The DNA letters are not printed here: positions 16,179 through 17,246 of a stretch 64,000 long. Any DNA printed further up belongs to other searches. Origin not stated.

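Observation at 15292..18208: Translationally coupled AKR / xylose-isomerase-like TIM barrel / Gfo-Idh-MocA trio wedged between GH47 and GH38: candidate oxidative (keto-intermediate) glycoside-processing module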

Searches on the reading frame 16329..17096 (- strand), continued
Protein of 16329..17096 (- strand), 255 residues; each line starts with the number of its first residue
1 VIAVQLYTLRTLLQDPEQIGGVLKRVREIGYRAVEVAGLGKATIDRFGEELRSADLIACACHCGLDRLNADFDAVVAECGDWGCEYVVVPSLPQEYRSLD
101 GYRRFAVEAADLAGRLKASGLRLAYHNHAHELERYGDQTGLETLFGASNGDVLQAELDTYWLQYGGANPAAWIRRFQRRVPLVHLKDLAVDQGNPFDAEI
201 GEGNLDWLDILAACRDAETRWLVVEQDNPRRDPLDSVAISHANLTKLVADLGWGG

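Call 65: search_protein_families(library=pfam, proteins=[L017:4517-7348:-, L017:3703-4284:-, L017:7758-8558:-, L018:1634-3475:+, L018:3486-4709:+, L018:5199-7178:+, L018:569-1546:+, L012:1108-2736:-, L012:3490-4350:-, L018:11895-12515:+], max_evalue=0.0001)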
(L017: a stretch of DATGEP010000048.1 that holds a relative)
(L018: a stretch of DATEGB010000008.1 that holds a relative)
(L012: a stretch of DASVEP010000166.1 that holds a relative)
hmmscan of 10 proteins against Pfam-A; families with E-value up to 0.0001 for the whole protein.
L017:4517-7348:- (943 aa): 4 families
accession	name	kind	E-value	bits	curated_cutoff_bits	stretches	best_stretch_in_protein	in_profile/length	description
PF00196.25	GerE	-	1e-14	54.3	23.5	1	879-933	2-56/57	Bacterial regulatory proteins, luxR family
PF13191.12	AAA_16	-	1.1e-13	52.4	32.6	1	10-172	3-166/167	AAA ATPase domain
PF13604.12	AAA_30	-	3.1e-05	24.2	27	0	22-66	9-53/191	AAA domain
PF13401.12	AAA_22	-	7.1e-05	23.6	27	0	28-175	2-122/130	AAA domain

L017:3703-4284:- (193 aa): 2 families
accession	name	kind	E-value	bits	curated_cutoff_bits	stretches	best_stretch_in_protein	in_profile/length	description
PF13577.12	SnoaL_4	-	3.2e-07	30.8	24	1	54-177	5-125/126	SnoaL-like domain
PF12680.13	SnoaL_2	-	4.5e-06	27.6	27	1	64-173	3-100/102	SnoaL-like domain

L017:7758-8558:- (266 aa): 7 families
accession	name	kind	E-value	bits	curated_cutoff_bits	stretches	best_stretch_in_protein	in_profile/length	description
PF13649.12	Methyltransf_25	-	7.7e-23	81.4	27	1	109-202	1-97/97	Methyltransferase domain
PF08241.18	Methyltransf_11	-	1.9e-22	80.1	21.2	1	110-204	1-93/95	Methyltransferase domain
PF13847.12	Methyltransf_31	-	6.8e-18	65.2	27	1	108-210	6-113/145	Methyltransferase domain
PF08242.18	Methyltransf_12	-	1.1e-15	58.5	30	1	110-203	1-97/98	Methyltransferase domain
PF01209.24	Ubie_methyltran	-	9.7e-13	48.4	20.1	1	106-208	48-153/233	ubiE/COQ5 methyltransferase family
PF13489.12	Methyltransf_23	-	1.2e-09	38.6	27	1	83-209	5-119/164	Methyltransferase domain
PF00891.24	Methyltransf_2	-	4.1e-05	23.5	22.3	1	107-210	64-168/210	O-methyltransferase domain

L018:1634-3475:+ (614 aa): 3 families
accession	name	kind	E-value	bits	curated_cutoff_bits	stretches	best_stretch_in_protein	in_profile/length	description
PF01380.27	SIS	-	2.7e-49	166.7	25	2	295-422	2-130/131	SIS domain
PF13522.11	GATase_6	-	8.8e-20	71.5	27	1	70-197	9-129/130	Glutamine amidotransferase domain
PF13537.11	GATase_7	-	1.2e-15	58.1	25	1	93-202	15-121/123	Glutamine amidotransferase domain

L018:3486-4709:+ (408 aa): 2 families
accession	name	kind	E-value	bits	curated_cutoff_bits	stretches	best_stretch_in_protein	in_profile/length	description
PF01256.23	Carb_kinase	-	1.1e-59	202.3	27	1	143-397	1-241/242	NAD(P)H-hydrate dehydratase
PF01648.25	ACPS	-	1e-17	64.6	25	1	3-108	1-110/111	4'-phosphopantetheinyl transferase superfamily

L018:5199-7178:+ (660 aa): 1 family
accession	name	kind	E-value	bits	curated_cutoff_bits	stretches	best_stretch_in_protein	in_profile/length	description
PF01425.27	Amidase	-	6.6e-108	362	27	1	221-634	1-444/445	Amidase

L018:569-1546:+ (326 aa): 1 family
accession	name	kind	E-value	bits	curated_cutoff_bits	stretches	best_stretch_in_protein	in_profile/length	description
PF07949.17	YbbR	-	4.7e-09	36.9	22.3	1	243-303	9-69/81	YbbR-like protein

L012:1108-2736:- (542 aa): 3 families
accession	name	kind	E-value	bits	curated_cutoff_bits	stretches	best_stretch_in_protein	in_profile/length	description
PF02776.23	TPP_enzyme_N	-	4.1e-32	110.9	26.8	1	1-104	2-106/119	Thiamine pyrophosphate enzyme, N-terminal TPP binding domain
PF02775.26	TPP_enzyme_C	-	1.2e-27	97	21.9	1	379-523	2-150/151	Thiamine pyrophosphate enzyme, C-terminal TPP binding domain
PF00205.28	TPP_enzyme_M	-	4.5e-25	88.4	30.4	1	183-316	1-136/137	Thiamine pyrophosphate enzyme, central domain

L012:3490-4350:- (286 aa): 2 families
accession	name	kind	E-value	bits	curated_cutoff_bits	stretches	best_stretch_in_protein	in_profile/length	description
PF12679.13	ABC2_membrane_2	-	2.7e-16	60.1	27.2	1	5-283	4-282/283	ABC-2 family transporter protein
PF12730.13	ABC2_membrane_4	-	9.4e-07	29.4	27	1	7-202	4-177/179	ABC-2 family transporter protein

L018:11895-12515:+ (207 aa): 6 families
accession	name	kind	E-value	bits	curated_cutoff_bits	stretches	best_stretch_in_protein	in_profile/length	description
PF08281.18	Sigma70_r4_2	-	3.4e-18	65.5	25.7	1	132-183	3-54/54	Sigma-70, region 4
PF04542.20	Sigma70_r2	-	1.7e-13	50.6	24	1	32-95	4-69/71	Sigma-70 region 2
PF04545.22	Sigma70_r4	-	4.5e-12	45.7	24.1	1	136-185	1-50/50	Sigma-70, region 4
PF22233.2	PhyR_sigma-like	-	3.9e-07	30.2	27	1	139-183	3-47/50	Response regulator PhyR, sigma-like domain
PF07638.17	Sigma70_ECF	-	5.9e-06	26.7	21.1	1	49-187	47-183/185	ECF sigma factor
PF22029.2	PhyR_sigma2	-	3.7e-05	24.1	27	1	32-83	3-54/55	Sigma2 domain of PhyR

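Call 74: search_protein_representatives(alignment_id=A1)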
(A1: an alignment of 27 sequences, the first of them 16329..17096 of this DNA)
Query: 27 sequences, 255 profile positions. Proteins with E-value up to 0.001 (for the whole library): 9485; up to 1e-10: 5693; up to 1e-30: 1345. The best 150 are listed.
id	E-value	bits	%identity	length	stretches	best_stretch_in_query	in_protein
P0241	2.5e-103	361.2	-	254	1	2-249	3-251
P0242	7.4e-99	346.5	-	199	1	56-250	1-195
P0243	3.6e-97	341.0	-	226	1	1-180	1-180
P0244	3.9e-87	308.1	-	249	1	3-249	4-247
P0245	1.1e-86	306.7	-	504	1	2-250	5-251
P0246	3.1e-79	282.2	-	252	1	2-249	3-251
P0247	2.6e-74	266.1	-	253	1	1-247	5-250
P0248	3.5e-74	265.7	-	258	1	2-246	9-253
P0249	2.0e-72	259.9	-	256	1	2-247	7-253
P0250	2.5e-72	259.6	-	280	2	2-193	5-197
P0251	3.3e-71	255.9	-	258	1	1-247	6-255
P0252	9.7e-70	251.1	-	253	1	2-246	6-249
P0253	1.1e-69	250.9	-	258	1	2-247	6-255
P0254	1.0e-68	247.8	-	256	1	1-247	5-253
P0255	1.4e-68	247.4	-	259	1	2-246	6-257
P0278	9.3e-61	221.7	-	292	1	2-245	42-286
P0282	5.4e-60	219.2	-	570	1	2-247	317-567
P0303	1.8e-57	211.0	-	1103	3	3-242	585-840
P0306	2.8e-57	210.3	-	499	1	1-244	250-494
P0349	5.2e-54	199.6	-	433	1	2-251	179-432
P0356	1.6e-53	198.0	-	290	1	2-248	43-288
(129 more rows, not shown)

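Call 75: search_protein_families(library=pfam, proteins=[P0245, P0282, P0303, P0306, P0349, P0278, P0356], max_evalue=0.001)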
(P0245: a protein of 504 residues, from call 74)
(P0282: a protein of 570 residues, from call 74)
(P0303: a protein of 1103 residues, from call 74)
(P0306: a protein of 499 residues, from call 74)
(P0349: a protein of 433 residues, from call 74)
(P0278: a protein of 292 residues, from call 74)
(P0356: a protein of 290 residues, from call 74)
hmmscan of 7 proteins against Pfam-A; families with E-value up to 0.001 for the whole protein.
P0245 (504 aa): 10 families
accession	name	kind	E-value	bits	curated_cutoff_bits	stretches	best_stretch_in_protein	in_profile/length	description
PF08241.18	Methyltransf_11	-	7.5e-24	84.6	21.2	1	294-388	1-93/95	Methyltransferase domain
PF13847.12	Methyltransf_31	-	5.9e-23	81.6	27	1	288-394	2-113/145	Methyltransferase domain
PF13649.12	Methyltransf_25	-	1.1e-22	81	27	1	294-386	2-97/97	Methyltransferase domain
PF01209.24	Ubie_methyltran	-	7.1e-18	65.2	20.1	1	280-396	38-157/233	ubiE/COQ5 methyltransferase family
PF13489.12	Methyltransf_23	-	1.3e-17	64.5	27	1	272-438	3-163/164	Methyltransferase domain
PF08242.18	Methyltransf_12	-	3.6e-15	56.9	30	1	294-388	1-98/98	Methyltransferase domain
PF01261.30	AP_endonuc_2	-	3.4e-10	40.5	31.1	1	31-227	6-229/249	Xylose isomerase-like TIM barrel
PF08003.17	Methyltransf_9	-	2.1e-05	24.1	23.8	1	275-388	101-215/315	Protein of unknown function (DUF1698)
PF02353.26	CMAS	-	0.00051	19.9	27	1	278-388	51-162/273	Mycolic acid cyclopropane synthetase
PF24675.1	NpmA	-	0.00092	19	60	0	289-351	23-91/214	16S rRNA (adenine(1408)-N(1))-methyltransferase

P0282 (570 aa): 1 family
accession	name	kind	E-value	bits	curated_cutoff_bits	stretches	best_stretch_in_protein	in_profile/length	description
PF01261.30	AP_endonuc_2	-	5e-11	43.2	31.1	1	339-546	2-230/249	Xylose isomerase-like TIM barrel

P0303 (1103 aa): 4 families
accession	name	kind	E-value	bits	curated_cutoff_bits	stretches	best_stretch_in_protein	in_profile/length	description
PF02368.24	Big_2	-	3.6e-63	209.9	22.8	4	851-928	2-79/79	Bacterial Ig-like domain (group 2)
PF01261.30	AP_endonuc_2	-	1.2e-18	68.1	31.1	1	307-515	2-215/249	Xylose isomerase-like TIM barrel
PF22359.2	Big-like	-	2.9e-18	66.3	27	1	972-1016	2-46/48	Bacterial Ig-like domain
PF20578.4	aBig_2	-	0.00086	19.5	27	0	955-1002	19-66/89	Atrophied bacterial Ig domain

P0306 (499 aa): 1 family
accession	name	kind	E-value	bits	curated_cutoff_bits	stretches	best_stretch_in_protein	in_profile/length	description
PF01261.30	AP_endonuc_2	-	4.9e-15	56.3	31.1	1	272-495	1-247/249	Xylose isomerase-like TIM barrel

P0349 (433 aa): 1 family
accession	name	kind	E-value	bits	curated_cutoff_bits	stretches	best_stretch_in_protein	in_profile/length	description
PF01261.30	AP_endonuc_2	-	1.3e-09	38.6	31.1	1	273-405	98-228/249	Xylose isomerase-like TIM barrel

P0278 (292 aa): 1 family
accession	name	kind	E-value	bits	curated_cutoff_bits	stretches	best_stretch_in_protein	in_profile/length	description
PF01261.30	AP_endonuc_2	-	5.7e-12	46.3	31.1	1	63-267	1-229/249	Xylose isomerase-like TIM barrel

P0356 (290 aa): 1 family
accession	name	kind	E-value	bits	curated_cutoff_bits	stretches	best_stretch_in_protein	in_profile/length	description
PF01261.30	AP_endonuc_2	-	4.9e-17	62.9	31.1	1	62-280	1-242/249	Xylose isomerase-like TIM barrel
